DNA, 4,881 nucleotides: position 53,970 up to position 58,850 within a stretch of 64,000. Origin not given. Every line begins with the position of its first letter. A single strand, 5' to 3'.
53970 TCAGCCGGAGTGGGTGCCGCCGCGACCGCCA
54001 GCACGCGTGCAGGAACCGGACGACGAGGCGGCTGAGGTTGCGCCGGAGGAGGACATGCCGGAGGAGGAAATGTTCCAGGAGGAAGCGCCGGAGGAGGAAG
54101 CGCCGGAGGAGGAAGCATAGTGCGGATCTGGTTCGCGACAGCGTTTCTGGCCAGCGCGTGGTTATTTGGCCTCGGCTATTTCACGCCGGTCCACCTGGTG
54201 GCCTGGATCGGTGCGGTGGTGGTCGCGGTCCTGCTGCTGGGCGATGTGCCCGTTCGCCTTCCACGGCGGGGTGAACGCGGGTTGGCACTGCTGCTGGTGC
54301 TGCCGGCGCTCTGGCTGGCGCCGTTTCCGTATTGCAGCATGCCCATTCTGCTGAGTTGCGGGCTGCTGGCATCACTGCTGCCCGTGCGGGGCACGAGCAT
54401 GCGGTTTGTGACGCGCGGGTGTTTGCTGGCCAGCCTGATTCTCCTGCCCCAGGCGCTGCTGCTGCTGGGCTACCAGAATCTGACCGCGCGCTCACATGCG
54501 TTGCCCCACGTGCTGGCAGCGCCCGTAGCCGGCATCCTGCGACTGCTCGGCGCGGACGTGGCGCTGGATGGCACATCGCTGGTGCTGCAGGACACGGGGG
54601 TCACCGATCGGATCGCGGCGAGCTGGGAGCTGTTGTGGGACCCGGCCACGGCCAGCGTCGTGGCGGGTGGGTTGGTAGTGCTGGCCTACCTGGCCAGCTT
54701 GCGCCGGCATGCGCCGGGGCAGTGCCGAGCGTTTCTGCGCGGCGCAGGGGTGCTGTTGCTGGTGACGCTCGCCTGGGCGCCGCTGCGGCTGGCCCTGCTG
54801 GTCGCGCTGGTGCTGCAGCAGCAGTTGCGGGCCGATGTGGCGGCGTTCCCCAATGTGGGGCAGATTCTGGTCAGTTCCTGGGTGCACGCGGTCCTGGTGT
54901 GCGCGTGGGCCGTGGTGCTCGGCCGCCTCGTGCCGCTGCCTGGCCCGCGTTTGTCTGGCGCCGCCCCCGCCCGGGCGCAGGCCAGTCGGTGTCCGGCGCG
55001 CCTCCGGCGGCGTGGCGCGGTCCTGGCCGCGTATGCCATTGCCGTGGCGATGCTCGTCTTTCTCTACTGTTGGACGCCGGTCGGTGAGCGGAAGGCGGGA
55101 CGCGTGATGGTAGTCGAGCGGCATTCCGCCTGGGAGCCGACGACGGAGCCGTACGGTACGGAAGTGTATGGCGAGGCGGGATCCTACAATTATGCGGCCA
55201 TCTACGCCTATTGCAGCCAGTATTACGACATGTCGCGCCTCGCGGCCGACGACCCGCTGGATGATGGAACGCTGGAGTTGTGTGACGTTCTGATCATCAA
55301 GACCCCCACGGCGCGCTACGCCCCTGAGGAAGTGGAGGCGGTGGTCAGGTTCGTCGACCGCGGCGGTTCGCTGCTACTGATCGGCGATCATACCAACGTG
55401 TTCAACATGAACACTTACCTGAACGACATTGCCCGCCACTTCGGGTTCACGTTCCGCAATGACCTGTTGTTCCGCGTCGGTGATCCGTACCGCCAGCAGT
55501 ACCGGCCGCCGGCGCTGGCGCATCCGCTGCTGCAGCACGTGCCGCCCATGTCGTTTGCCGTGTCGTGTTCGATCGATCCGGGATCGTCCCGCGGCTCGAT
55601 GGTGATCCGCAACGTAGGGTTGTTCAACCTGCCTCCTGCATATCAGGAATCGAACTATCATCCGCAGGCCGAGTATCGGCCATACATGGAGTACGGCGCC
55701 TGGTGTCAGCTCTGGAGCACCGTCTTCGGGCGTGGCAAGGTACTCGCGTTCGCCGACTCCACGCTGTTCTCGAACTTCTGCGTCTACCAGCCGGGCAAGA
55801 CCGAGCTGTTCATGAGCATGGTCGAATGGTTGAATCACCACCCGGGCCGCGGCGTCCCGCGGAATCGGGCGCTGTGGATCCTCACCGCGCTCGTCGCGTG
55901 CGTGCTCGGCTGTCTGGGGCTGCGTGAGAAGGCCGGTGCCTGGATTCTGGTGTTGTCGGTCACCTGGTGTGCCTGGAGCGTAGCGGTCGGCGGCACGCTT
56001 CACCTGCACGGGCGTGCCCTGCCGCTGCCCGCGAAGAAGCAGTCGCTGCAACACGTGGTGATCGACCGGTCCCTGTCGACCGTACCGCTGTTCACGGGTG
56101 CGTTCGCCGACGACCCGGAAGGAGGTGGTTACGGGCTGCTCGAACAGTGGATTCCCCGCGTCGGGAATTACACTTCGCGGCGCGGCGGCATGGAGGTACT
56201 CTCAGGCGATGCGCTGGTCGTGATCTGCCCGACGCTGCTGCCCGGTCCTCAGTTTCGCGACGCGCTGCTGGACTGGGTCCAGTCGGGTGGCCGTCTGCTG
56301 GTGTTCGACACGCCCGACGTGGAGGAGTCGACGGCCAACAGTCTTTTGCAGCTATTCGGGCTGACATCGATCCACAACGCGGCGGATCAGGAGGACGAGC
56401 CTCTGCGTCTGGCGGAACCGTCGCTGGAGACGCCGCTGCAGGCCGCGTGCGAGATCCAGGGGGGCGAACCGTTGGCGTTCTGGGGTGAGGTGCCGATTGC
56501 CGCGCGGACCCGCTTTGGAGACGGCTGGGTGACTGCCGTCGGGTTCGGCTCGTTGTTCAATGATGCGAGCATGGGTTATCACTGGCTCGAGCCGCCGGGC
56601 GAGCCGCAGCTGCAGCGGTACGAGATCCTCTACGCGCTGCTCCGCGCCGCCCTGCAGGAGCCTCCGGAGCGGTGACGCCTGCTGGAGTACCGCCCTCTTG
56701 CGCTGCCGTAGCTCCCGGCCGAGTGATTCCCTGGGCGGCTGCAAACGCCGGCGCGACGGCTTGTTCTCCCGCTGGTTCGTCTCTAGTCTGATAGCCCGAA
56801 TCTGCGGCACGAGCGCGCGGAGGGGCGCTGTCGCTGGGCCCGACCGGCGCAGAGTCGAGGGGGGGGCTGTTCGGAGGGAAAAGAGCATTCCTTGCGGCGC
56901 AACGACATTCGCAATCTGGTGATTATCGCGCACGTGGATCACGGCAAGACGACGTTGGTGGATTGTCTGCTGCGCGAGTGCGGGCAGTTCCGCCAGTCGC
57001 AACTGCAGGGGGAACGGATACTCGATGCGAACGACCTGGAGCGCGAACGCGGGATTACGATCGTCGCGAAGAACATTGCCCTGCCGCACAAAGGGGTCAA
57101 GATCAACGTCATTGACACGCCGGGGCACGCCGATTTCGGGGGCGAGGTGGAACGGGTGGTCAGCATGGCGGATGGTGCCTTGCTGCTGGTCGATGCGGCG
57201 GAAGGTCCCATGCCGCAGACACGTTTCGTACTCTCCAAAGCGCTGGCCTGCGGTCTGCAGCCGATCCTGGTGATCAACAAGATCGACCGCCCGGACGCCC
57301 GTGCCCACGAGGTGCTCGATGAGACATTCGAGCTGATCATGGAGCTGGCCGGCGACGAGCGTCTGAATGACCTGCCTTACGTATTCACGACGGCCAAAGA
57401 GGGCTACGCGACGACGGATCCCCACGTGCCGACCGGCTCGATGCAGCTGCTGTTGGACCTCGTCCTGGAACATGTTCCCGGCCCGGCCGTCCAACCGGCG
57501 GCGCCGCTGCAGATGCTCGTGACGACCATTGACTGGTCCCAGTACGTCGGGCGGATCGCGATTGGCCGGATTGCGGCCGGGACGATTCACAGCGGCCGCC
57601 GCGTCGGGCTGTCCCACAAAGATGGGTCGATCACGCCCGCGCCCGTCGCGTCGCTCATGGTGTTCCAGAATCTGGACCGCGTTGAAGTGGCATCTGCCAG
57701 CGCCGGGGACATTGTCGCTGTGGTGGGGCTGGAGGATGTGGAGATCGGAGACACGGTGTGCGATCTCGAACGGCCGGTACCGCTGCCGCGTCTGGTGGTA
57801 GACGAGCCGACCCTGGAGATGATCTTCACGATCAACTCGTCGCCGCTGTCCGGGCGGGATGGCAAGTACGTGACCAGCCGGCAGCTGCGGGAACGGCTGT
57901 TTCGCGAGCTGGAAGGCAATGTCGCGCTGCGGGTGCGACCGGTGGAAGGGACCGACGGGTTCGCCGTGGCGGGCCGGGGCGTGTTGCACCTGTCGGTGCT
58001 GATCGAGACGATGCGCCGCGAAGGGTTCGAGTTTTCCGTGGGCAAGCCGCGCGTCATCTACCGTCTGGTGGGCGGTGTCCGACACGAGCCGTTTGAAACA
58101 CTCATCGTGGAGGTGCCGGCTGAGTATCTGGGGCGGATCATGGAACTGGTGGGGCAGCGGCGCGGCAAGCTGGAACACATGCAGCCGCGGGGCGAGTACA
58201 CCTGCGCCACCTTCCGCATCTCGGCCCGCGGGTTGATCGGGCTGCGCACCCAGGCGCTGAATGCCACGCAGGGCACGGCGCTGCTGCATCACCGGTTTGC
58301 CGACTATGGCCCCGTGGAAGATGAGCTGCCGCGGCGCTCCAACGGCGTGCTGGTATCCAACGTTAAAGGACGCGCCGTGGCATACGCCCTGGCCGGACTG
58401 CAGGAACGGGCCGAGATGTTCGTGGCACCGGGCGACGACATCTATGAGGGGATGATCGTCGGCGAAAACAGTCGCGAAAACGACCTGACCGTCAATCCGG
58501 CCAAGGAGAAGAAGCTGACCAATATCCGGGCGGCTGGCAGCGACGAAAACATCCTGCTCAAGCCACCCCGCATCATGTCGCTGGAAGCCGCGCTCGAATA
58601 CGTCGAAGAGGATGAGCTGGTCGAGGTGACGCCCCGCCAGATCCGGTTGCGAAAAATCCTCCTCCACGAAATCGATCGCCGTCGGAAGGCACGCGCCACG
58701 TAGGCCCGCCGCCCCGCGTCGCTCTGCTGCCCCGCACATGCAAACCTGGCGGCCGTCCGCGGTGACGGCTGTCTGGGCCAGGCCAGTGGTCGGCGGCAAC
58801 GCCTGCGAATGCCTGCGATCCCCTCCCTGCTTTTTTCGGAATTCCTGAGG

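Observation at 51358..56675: Two translationally coupled paralogous giant membrane proteins (polytopic N-domain + duplicated GldG/ThuA/DUF4350-like periplasmic domains) immediately downstream of the Cys-repeat gene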

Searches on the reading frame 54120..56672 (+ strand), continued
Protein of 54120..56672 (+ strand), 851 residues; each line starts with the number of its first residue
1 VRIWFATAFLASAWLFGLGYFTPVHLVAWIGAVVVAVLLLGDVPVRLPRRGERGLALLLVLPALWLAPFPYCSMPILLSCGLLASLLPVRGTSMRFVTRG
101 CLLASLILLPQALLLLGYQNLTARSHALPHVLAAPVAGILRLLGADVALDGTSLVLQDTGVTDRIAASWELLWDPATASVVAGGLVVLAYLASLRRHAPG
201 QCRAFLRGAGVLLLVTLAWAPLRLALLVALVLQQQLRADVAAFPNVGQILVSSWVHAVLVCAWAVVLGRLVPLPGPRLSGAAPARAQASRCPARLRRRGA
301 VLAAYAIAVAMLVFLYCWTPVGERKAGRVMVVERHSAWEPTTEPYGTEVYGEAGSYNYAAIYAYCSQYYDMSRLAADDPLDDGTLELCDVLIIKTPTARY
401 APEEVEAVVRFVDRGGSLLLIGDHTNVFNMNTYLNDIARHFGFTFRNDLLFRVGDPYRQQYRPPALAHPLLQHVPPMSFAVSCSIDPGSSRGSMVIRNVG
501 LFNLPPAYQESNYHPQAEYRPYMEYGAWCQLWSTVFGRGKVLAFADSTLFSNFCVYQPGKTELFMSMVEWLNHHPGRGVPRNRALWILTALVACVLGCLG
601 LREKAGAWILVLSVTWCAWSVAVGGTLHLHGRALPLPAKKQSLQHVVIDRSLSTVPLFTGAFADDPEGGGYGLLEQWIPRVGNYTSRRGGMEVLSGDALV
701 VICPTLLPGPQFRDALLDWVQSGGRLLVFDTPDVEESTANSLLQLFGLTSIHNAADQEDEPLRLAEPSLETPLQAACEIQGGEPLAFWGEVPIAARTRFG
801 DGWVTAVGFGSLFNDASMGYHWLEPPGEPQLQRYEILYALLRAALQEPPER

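Call 75: search_protein_families(library=pfam, proteins=[L068:3639-7202:+, L062:2623-6027:+, L081:2628-5087:+, L074:3498-7004:+, L018:2008-2487:+, L023:363-1046:+, L008:6194-7099:+], max_evalue=1)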
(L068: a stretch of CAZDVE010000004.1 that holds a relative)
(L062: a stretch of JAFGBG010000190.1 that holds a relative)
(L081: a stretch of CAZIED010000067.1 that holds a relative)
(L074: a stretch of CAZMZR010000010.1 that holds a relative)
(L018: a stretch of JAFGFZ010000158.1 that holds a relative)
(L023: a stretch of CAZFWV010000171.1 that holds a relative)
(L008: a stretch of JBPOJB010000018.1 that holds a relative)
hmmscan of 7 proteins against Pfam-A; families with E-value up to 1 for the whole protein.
L068:3639-7202:+ (1188 aa): 4 families
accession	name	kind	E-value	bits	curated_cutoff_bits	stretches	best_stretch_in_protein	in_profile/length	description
PF25470.1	DUF7901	-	1.2e-87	293.6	24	2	43-248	1-205/205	Domain of unknown function (DUF7901)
PF20009.4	GEVED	-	2.4e-11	44.7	24.4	1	355-426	2-77/78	GEVED domain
PF00404.24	Dockerin_1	-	2.9e-05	24.6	22.9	1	443-497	2-57/57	Dockerin type I domain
PF02349.20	MSG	-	0.002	18.7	22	1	1008-1043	5-41/76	Major surface glycoprotein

L062:2623-6027:+ (1135 aa): 3 families
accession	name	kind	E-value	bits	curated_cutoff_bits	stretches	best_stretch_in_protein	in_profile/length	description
PF25470.1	DUF7901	-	3.3e-87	292.2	24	2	51-253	1-205/205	Domain of unknown function (DUF7901)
PF20009.4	GEVED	-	2.8e-12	47.7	24.4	1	359-432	1-78/78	GEVED domain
PF00404.24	Dockerin_1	-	5.4e-08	33.3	22.9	1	448-502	2-57/57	Dockerin type I domain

L081:2628-5087:+ (820 aa): 2 families
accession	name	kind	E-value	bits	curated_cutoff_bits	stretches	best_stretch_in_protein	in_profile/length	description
PF25470.1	DUF7901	-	1.8e-40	139.6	24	1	213-431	2-204/205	Domain of unknown function (DUF7901)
PF22825.2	HpiC1-like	-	2.4e-10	41.2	27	1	25-208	3-173/174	HpiC1 cyclase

L074:3498-7004:+ (1169 aa): 3 families
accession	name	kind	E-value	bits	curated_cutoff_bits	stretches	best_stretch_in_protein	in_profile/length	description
PF25470.1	DUF7901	-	1.7e-88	296.4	24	2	43-243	1-205/205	Domain of unknown function (DUF7901)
PF00404.24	Dockerin_1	-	1.5e-07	31.9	22.9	1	444-498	2-57/57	Dockerin type I domain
PF20009.4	GEVED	-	2.3e-07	32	24.4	1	356-426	2-76/78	GEVED domain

L018:2008-2487:+ (160 aa): 1 family
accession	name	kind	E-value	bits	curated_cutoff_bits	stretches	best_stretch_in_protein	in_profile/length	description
PF10511.15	Cementoin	-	0.0062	16.6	27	1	85-106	1-22/30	Trappin protein transglutaminase binding domain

L023:363-1046:+ (228 aa): 1 family
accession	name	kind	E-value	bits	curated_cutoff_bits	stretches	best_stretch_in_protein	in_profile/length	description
PF10511.15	Cementoin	-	2e-05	24.5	27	1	55-76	1-22/30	Trappin protein transglutaminase binding domain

L008:6194-7099:+ (302 aa): 0 families

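Call 100: search_protein_families(library=pfam, proteins=[L064:12823-13560:-, L072:14445-15278:-, L031:8620-9246:-, L057:14141-15040:-, L055:18490-19074:-], max_evalue=1)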
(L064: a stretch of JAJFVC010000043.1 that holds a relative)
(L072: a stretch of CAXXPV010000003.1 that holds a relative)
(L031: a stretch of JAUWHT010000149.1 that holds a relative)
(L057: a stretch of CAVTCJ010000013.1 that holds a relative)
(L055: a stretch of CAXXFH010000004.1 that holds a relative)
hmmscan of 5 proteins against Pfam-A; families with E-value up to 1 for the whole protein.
L064:12823-13560:- (246 aa): 0 families

L072:14445-15278:- (278 aa): 0 families

L031:8620-9246:- (209 aa): 1 family
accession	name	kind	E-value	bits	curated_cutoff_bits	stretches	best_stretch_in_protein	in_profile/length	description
PF13885.11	Keratin_B2_2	-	1.9e-05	24.9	27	2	33-66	1-36/45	Keratin, high sulfur B2 protein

L057:14141-15040:- (300 aa): 1 family
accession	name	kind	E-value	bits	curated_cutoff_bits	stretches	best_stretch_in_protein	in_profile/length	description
PF13885.11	Keratin_B2_2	-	2.5e-14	53.3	27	3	58-94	6-42/45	Keratin, high sulfur B2 protein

L055:18490-19074:- (195 aa): 2 families
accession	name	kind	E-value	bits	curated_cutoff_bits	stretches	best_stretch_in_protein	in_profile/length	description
PF13885.11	Keratin_B2_2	-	6.7e-23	80.7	27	3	46-88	1-44/45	Keratin, high sulfur B2 protein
PF01500.22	Keratin_B2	-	0.0025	18.2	28.7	2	101-151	115-165/165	Keratin, high sulfur B2 protein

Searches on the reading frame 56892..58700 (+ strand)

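Call 6: search_protein_families(library=pfam, proteins=[window:56892-58700:+], max_evalue=0.1)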
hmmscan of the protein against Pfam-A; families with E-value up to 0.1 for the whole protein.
window:56892-58700:+ (603 aa): 8 families
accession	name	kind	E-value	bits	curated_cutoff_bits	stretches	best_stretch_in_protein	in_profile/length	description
PF00009.33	GTP_EFTU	-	2.9e-54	183.9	26.5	1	5-196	2-187/188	Elongation factor Tu GTP binding domain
PF21018.2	BipA_C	-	1.3e-46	157.4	23.8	1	484-592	1-109/110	TypA/BipA C-terminal domain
PF00679.30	EFG_C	-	2e-19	69.8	27.9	1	398-480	3-86/89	Elongation factor G C-terminus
PF03144.31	GTP_EFTU_D2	-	2.6e-12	47.4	30.3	1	220-290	1-73/73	Elongation factor Tu domain 2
PF22042.2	EF-G_D2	-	4.2e-10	40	27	1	207-291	3-83/84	Elongation factor G domain 2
PF01926.29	MMR_HSR1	-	0.00087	19.8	21.9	1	48-130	25-113/113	50S ribosome-binding GTPase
PF00735.24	Septin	-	0.001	18.9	26.2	1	8-82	6-75/280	Septin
PF14492.12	EFG_III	-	0.0088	16.5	27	1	330-384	19-74/75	Elongation Factor G, domain III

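Call 7: search_protein_families(library=ncbifam, proteins=[window:56892-58700:+], max_evalue=0.1)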
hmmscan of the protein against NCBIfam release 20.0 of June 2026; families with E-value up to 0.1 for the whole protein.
window:56892-58700:+ (603 aa): 36 families (the best 25 are shown)
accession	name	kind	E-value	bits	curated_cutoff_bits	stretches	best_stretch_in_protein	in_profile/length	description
TIGR01394.1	TypA_BipA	equivalog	1.1e-253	842.9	757.3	1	6-598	1-594/594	translational GTPase TypA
NF007583.0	PRK10218.1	equivalog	5.6e-197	655.5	1260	1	5-602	4-603/607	ribosome-dependent GTPase TypA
TIGR00490.1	aEF-2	equivalog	1.1e-60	205.6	738.45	3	3-133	16-150/720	elongation factor EF-2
TIGR00484.1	EF-G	equivalog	7.2e-55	186.4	659.4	3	4-142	8-148/691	elongation factor G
TIGR01393.1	lepA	equivalog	1.2e-54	185.7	533.9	2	5-392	2-373/595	translation elongation factor 4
NF009381.0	PRK12740.1-5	subfamily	3.7e-48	164.4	583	3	3-144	6-149/692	elongation factor G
NF012153.1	tet_protect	equivalog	2.3e-45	155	775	2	8-144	2-140/614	tetracycline resistance ribosomal protection protein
NF000120.3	47473_otr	exception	6.3e-39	134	900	2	8-145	4-143/608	tetracycline resistance ribosomal protection protein Otr(A)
NF009377.1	PRK12740.1-1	equivalog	9.5e-37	126.7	890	3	4-145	11-154/700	elongation factor G-like protein EF-G2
NF009891.0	PRK13351.1-1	equivalog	7.9e-35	120.6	597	2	3-145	6-150/681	elongation factor G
NF001964.0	PRK00741.1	equivalog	6.4e-29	100.8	473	2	7-145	13-157/529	peptide chain release factor 3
NF033148.1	tet_protect_M_W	exception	1.9e-28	99.2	1100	1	6-143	3-142/639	TetM/TetW/TetO/TetS family tetracycline resistance ribosomal protection protein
NF009379.0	PRK12740.1-3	equivalog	4.4e-27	94.9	513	2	4-143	6-147/674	elongation factor G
NF009373.0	PRK12736.1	subfamily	6.6e-26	91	452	1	7-290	13-294/394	elongation factor Tu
NF012154.0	tet_protect_Q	exception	7.6e-26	90.6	1425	1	6-135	3-134/638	tetracycline resistance ribosomal protection protein Tet(Q)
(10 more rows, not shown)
